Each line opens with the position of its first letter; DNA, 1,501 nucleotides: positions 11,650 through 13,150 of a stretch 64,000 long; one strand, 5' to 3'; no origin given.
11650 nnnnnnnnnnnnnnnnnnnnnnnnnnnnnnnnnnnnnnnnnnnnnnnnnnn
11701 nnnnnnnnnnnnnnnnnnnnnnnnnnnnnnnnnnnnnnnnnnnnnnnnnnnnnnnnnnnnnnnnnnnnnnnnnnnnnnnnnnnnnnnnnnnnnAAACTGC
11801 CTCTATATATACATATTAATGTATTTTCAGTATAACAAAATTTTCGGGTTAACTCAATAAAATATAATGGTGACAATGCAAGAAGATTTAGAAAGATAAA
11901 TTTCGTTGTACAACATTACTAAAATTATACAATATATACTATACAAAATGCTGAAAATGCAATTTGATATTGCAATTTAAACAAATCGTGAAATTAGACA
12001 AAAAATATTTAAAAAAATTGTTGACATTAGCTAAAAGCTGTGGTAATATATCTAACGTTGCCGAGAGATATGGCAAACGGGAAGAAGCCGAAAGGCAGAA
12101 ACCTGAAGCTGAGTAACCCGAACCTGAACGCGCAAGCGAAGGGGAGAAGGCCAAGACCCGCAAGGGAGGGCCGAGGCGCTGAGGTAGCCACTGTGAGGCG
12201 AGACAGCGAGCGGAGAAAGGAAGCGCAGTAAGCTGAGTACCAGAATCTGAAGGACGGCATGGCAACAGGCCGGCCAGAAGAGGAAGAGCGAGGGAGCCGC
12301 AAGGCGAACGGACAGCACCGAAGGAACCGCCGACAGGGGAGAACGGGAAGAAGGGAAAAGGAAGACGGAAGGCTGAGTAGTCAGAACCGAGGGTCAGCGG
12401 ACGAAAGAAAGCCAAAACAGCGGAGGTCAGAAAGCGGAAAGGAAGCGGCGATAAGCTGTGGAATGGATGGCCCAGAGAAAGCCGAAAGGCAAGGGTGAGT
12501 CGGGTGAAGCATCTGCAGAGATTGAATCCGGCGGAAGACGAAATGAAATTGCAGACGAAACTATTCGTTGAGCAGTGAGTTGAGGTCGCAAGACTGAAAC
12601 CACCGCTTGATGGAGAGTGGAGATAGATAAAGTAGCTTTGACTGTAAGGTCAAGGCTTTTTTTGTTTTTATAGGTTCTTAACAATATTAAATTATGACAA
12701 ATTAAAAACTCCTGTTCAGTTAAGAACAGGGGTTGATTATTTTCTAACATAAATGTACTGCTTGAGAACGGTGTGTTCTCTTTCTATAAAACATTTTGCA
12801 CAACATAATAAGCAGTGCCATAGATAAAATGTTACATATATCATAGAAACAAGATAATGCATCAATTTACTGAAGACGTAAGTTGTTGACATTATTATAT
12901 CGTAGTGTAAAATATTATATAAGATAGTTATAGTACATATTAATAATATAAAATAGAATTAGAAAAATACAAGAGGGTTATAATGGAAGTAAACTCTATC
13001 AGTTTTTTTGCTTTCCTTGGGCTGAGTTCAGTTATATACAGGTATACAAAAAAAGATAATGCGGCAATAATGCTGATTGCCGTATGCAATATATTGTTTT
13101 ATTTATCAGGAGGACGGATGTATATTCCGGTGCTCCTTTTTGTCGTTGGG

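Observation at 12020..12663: Candidate ~600-nt purine-rich ncRNA studded with GNRA mini-hairpins and repeated GCUGAGUA boxes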

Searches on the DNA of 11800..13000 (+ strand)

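Call 4: search_rna_families(source=window, start=11800, end=13000, threshold=evalue, max_evalue=10, show_alignments=3)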
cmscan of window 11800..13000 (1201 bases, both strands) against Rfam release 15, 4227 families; matches with E-value up to 10: 8.
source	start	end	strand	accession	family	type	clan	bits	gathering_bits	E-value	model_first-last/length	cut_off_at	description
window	12672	12743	+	RF02371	PyrG_leader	Cis-reg; leader;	-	25.4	65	0.83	1-78/78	no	PyrG leader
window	12002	12095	+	RF02896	S774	Gene; sRNA;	-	25.4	48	1.3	1-95/95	no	Staphylococcus sRNA 774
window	12663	12740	+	RF02618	SSRC34_2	Gene; sRNA;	-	22.1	48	0.71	1-125/125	no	Streptococcus sRNA 34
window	12628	12747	-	RF02747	FtrA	Gene; sRNA;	-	20.5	134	4.1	1-111/111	no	Francisella sRNA A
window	12699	12787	-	RF02495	ohsC_RNA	Gene; antitoxin;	-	20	50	3.8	1-77/77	no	Oppression of Hydrophobic ORF by sRNA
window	12704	12826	-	RF04315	manA-II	Cis-reg;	-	18.2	100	2.9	1-147/147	no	manA_II ncRNA motif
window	12652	12825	+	RF01242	snR36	Gene; snRNA; snoRNA; HACA-box;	CL00035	14.7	43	7.1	1-180/180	no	Small nucleolar RNA snR36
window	11806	11840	-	RF02350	psRNA6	Gene; sRNA;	-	10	60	5.2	1-333/333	no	Nitrosomonas sRNA psRNA6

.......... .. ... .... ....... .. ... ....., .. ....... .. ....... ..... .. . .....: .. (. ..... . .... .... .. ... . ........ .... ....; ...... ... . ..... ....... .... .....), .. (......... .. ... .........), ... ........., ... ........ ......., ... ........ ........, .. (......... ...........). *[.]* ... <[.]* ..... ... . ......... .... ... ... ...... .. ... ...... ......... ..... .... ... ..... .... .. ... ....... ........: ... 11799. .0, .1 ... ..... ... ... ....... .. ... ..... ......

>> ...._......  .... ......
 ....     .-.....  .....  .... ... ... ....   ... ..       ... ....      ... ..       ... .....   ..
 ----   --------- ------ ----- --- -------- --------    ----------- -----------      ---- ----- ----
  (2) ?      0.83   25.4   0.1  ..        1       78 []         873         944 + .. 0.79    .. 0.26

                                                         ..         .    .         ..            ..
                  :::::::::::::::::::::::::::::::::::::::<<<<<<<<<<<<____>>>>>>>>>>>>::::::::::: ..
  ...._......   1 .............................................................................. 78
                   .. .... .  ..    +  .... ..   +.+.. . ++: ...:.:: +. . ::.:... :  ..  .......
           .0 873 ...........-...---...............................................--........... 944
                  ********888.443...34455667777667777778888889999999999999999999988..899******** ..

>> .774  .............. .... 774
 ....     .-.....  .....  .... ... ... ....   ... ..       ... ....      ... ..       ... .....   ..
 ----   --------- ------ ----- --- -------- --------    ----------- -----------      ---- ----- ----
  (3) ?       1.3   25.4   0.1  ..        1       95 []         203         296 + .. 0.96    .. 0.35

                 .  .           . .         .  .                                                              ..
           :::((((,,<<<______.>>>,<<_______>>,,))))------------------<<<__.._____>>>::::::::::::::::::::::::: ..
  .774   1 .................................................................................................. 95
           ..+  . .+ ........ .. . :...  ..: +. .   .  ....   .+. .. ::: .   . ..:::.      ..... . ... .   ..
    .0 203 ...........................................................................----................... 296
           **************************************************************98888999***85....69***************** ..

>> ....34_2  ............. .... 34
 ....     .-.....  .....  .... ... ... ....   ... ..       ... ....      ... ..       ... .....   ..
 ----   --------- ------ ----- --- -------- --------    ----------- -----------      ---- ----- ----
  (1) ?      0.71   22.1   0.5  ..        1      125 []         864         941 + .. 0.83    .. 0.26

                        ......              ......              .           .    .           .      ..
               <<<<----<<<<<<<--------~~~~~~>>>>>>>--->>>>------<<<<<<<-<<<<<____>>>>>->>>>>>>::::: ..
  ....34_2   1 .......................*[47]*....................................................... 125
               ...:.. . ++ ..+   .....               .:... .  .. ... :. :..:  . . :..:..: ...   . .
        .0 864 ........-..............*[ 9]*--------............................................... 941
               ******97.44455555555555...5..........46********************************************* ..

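Call 14: search_dna_similar(query=window:12020-12663:+, collection=phages, mode=distant, max_evalue=0.01)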
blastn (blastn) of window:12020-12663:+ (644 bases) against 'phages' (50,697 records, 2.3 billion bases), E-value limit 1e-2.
No match.

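Call 15: search_dna_similar(query=window:12020-12663:+, collection=plasmids, mode=distant, max_evalue=0.01)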
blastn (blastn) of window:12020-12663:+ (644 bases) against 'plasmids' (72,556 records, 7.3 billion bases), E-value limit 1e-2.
No match.
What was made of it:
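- On Phage- or plasmid-borne RNA: No BLASTN hit in phages or plasmids (calls 14, 15).
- Tried and rejected: Nothing (calls 14, 15).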

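Call 55: search_rna_families(sources=[L036, L040, L041, L044, L051, L052], threshold=gathering)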
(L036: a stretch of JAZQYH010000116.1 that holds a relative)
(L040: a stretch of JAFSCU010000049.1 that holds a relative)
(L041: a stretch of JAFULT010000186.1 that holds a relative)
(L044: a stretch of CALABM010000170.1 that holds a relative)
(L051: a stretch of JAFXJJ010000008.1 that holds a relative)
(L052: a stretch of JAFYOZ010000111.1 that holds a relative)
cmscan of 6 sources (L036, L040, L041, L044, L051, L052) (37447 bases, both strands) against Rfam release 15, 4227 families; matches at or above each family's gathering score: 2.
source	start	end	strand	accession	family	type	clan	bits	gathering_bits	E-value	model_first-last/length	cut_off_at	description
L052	82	154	-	RF00005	tRNA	Gene; tRNA;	CL00001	68.1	29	6.1e-13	1-71/71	no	tRNA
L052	4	75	-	RF00005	tRNA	Gene; tRNA;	CL00001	63.4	29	1.2e-11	1-71/71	no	tRNA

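Call 56: search_rna_families(source=L040, start=3700, end=5700, threshold=evalue, max_evalue=1)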
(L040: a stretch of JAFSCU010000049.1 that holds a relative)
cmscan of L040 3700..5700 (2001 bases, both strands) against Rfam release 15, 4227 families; matches with E-value up to 1: 1.
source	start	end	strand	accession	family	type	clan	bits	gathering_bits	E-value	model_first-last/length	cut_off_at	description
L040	3865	3899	-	RF02744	Rev39_5p_UTR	Cis-reg;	-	14.1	88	0.29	193-228/300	no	Soft rot Enterobacteriaceae Rev 39 5'UTR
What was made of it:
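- On ROOL / GOLLD / OLE / raiA / HEARO and all other Rfam 15 families: Permissive scans of 11800-13000 and of L040 3700-5700 returned only chance-level hits: E at least 0.29, with scores far below the gathering thresholds (calls 4, 56).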
